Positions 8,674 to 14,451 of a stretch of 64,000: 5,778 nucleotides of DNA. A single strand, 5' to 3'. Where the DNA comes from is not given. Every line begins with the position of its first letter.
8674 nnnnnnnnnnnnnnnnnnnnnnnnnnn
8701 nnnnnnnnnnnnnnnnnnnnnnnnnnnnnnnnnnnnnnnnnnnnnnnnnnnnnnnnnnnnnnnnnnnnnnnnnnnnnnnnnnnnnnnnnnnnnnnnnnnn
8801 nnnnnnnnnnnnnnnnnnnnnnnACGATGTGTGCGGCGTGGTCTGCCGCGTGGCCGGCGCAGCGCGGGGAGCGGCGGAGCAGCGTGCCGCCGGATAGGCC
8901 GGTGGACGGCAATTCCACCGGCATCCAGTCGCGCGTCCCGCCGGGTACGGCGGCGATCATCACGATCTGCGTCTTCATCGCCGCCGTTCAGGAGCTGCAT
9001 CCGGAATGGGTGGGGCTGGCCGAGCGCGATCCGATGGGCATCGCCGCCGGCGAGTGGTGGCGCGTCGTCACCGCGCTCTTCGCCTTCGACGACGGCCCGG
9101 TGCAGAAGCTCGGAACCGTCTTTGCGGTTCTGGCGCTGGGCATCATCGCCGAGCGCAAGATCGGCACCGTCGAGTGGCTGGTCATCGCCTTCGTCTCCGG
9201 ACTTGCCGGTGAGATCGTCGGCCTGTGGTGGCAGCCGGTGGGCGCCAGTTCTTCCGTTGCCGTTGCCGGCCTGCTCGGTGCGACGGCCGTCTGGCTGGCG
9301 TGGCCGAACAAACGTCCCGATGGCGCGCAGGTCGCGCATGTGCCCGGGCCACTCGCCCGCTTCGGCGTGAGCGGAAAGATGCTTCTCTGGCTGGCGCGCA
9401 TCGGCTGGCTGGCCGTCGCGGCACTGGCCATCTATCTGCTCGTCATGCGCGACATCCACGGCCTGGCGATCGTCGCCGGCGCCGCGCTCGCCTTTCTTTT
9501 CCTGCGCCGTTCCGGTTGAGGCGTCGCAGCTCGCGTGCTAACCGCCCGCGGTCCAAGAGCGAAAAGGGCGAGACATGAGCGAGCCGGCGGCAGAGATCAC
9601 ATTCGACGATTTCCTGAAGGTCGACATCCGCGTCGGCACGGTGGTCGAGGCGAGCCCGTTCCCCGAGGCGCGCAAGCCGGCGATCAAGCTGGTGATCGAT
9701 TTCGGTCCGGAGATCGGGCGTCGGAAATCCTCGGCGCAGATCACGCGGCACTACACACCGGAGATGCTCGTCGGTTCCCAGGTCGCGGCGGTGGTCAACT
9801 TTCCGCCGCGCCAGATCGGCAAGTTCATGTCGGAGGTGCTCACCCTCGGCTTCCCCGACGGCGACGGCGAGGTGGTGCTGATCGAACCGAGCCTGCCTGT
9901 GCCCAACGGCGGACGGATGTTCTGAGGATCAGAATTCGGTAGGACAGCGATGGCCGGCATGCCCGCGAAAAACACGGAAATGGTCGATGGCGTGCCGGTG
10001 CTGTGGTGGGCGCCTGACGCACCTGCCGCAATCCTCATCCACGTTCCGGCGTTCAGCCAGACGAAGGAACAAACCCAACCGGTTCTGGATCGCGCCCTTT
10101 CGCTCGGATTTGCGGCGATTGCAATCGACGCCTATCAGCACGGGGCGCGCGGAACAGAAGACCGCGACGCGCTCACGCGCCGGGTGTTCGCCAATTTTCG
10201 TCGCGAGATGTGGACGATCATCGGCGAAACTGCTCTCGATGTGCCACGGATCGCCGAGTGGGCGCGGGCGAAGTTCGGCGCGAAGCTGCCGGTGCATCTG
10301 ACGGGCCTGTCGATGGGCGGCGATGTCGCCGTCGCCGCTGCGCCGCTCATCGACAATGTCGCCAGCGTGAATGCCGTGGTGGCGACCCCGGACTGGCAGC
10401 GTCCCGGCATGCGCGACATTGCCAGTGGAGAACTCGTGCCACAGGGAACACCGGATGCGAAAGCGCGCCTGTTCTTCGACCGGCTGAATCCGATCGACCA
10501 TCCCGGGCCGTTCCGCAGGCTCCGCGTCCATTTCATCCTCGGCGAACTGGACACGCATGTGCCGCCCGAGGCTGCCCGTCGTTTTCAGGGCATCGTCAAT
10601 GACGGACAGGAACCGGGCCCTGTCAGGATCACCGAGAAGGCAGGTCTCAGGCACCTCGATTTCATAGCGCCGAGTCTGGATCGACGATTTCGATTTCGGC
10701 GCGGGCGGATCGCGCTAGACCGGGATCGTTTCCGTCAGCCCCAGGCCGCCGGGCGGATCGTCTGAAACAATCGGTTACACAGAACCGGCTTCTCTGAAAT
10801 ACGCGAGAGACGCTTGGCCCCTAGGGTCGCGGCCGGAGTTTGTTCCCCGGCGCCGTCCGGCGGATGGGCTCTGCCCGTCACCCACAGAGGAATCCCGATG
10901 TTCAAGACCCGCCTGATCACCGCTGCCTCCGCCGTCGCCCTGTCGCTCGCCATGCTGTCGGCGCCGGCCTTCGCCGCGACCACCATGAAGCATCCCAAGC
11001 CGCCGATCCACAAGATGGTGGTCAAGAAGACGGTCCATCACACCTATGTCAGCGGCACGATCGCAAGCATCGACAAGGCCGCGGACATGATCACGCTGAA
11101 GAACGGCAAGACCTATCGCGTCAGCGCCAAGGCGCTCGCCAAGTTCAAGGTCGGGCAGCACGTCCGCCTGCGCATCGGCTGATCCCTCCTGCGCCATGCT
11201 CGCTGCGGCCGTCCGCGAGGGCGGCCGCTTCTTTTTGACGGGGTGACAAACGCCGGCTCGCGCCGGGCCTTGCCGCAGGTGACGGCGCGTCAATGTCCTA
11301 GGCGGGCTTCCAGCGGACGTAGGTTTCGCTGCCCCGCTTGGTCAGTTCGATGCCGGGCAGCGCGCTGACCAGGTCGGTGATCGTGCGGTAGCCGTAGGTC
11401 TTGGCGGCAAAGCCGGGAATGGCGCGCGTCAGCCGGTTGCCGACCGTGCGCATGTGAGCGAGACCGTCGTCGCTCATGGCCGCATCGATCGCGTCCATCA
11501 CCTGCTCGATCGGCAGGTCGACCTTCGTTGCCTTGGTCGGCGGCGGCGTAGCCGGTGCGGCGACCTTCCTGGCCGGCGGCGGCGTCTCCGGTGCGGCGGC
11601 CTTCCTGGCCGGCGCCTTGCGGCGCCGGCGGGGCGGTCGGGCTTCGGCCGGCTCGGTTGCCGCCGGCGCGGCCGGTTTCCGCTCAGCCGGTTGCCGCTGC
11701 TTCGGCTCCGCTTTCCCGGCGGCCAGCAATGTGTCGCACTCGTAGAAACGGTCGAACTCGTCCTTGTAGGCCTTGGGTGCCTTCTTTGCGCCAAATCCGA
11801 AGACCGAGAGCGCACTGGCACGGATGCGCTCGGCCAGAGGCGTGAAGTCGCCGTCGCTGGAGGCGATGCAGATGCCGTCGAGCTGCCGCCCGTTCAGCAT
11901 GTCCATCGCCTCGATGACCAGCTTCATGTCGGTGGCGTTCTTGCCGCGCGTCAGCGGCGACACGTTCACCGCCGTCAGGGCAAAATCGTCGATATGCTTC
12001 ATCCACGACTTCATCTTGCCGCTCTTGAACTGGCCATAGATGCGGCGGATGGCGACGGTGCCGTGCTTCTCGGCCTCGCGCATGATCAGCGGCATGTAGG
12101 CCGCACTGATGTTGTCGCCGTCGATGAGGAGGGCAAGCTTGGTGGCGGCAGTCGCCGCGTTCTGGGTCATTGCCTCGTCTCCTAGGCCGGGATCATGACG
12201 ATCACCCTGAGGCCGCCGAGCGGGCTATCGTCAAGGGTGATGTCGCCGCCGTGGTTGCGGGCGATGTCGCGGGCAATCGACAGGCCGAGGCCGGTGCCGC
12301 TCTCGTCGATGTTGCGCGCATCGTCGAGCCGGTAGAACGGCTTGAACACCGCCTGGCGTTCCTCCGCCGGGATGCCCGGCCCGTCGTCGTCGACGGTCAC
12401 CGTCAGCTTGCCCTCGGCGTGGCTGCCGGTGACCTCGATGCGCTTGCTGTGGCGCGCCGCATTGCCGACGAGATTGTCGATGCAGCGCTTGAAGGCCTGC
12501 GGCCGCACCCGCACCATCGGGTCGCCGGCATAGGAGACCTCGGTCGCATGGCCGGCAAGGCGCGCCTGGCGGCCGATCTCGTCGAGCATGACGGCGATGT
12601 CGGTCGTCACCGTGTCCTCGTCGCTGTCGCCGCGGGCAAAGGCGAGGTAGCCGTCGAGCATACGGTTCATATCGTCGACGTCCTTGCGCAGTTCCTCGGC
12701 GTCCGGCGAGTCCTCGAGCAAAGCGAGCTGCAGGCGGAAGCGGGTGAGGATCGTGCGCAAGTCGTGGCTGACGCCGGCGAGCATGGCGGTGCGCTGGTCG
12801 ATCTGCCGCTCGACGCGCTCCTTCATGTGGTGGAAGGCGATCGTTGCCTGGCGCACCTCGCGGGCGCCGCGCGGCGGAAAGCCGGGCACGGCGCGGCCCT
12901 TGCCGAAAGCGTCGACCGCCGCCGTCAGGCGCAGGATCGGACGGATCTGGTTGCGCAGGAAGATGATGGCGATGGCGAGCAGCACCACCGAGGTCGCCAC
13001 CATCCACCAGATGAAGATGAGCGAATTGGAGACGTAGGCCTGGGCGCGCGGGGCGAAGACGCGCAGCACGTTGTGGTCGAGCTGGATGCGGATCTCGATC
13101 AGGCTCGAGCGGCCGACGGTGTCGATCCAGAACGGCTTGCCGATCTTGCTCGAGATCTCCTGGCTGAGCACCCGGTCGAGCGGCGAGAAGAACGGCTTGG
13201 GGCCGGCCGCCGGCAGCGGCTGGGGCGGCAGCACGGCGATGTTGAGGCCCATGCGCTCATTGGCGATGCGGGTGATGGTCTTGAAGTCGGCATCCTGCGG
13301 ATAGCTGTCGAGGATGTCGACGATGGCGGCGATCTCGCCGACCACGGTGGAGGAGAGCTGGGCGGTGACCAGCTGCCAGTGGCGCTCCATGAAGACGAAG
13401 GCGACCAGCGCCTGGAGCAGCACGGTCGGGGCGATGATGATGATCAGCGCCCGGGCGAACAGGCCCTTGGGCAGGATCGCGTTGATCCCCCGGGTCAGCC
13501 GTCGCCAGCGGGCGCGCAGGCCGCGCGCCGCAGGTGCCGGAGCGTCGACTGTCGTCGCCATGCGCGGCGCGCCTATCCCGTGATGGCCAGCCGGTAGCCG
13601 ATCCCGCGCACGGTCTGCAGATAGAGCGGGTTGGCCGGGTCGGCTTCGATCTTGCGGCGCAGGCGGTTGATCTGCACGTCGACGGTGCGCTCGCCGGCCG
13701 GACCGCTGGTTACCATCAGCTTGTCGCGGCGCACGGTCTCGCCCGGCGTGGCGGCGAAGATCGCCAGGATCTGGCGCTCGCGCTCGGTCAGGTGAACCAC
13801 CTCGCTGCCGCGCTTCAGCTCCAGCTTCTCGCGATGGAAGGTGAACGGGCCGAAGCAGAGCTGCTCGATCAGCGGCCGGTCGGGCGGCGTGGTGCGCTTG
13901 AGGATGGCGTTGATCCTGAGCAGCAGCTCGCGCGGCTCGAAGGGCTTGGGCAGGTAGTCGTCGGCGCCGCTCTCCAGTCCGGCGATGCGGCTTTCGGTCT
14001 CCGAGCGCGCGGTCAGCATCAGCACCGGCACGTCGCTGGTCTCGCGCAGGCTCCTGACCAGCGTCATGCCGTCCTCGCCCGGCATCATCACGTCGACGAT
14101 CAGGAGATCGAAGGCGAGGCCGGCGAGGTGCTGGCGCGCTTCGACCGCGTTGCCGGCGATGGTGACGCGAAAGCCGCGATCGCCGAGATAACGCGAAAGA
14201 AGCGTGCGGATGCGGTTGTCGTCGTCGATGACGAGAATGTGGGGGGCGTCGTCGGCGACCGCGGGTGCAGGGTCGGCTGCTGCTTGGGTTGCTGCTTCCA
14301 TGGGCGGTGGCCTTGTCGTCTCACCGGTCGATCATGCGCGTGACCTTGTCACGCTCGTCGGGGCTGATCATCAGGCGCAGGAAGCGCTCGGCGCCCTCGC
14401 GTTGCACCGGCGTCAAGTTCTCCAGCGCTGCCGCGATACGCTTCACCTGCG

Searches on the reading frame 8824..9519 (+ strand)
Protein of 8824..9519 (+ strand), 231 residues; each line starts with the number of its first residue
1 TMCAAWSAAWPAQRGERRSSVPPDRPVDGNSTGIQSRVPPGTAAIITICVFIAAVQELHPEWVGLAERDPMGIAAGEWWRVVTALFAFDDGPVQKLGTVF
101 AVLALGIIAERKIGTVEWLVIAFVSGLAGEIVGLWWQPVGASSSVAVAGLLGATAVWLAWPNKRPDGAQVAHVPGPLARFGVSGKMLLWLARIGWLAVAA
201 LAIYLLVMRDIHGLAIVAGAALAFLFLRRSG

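Call 70: search_protein_families(library=pfam, proteins=[window:8824-9519:+], max_evalue=0.00001)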
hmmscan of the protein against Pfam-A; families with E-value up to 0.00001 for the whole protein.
window:8824-9519:+ (231 aa): 1 family
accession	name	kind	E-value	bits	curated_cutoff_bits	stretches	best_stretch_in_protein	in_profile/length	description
PF01694.28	Rhomboid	-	1e-06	29.4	22.6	1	76-197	2-108/143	Rhomboid domain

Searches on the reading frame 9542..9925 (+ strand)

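Call 70: search_protein_families(library=pfam, proteins=[window:9542-9925:+], max_evalue=0.00001)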
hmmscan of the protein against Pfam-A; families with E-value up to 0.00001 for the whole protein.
window:9542-9925:+ (127 aa): 1 family
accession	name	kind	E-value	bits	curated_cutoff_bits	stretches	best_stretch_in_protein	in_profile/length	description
PF01588.26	tRNA_bind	-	1.7e-14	54.1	27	1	29-123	1-94/96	Putative tRNA binding domain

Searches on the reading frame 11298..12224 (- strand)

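Call 46: search_protein_families(library=pfam, proteins=[window:11298-12224:-], max_evalue=0.00001)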
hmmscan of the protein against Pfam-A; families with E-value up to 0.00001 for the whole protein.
window:11298-12224:- (308 aa): 2 families
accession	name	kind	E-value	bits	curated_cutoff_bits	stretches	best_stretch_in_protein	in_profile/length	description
PF01936.24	NYN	-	1.1e-26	94.5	24.2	1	29-162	1-143/145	NYN domain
PF12872.13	OST-HTH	-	9.9e-09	35.4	23.8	1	251-303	16-70/71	OST-HTH/LOTUS domain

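Call 79: search_protein_families(library=padloc, proteins=[window:11298-12224:-], max_evalue=0.00001)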
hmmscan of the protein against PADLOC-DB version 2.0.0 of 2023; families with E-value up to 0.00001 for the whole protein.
window:11298-12224:- (308 aa): 0 families

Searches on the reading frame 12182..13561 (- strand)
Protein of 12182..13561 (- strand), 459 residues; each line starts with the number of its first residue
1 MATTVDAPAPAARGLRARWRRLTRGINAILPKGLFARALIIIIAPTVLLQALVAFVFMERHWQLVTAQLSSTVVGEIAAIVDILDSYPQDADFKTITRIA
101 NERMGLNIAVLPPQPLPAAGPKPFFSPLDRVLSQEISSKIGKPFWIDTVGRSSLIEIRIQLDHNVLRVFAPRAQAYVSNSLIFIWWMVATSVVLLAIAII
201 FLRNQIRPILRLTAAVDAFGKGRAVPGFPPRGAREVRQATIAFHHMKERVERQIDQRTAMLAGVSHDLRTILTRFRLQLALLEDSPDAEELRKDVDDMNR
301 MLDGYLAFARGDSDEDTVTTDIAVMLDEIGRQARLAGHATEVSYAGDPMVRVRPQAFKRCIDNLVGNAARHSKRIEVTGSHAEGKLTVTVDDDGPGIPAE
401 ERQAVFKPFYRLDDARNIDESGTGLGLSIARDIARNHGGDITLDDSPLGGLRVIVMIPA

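Call 46: search_protein_families(library=pfam, proteins=[window:12182-13561:-], max_evalue=0.00001)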
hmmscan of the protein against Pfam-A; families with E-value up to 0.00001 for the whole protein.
window:12182-13561:- (459 aa): 2 families
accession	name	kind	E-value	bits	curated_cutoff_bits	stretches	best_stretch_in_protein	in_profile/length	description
PF02518.31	HATPase_c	-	6e-25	88.3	26.4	1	355-458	4-108/111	Histidine kinase-, DNA gyrase B-, and HSP90-like ATPase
PF00512.31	HisKA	-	2.9e-08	34.1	26.9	1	257-312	2-64/66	His Kinase A (phospho-acceptor) domain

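Call 79: search_protein_families(library=padloc, proteins=[window:12182-13561:-], max_evalue=0.00001)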
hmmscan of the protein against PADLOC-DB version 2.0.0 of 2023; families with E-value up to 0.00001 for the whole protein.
window:12182-13561:- (459 aa): 0 families

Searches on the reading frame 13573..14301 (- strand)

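Call 46: search_protein_families(library=pfam, proteins=[window:13573-14301:-], max_evalue=0.00001)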
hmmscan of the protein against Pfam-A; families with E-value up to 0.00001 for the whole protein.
window:13573-14301:- (242 aa): 2 families
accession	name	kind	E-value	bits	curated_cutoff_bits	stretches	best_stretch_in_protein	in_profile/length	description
PF00072.30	Response_reg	-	6.4e-29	100.8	30.2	1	22-130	1-110/111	Response regulator receiver domain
PF00486.34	Trans_reg_C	-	1.7e-18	66.9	26.2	1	167-238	2-77/77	Transcriptional regulatory protein, C terminal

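Call 79: search_protein_families(library=padloc, proteins=[window:13573-14301:-], max_evalue=0.00001)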
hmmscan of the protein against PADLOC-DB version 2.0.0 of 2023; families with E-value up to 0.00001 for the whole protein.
window:13573-14301:- (242 aa): 1 family
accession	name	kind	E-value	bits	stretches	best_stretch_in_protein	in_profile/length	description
PDLC04055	PD-T4-6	-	1.7e-06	25.1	1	9-138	355-487/496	-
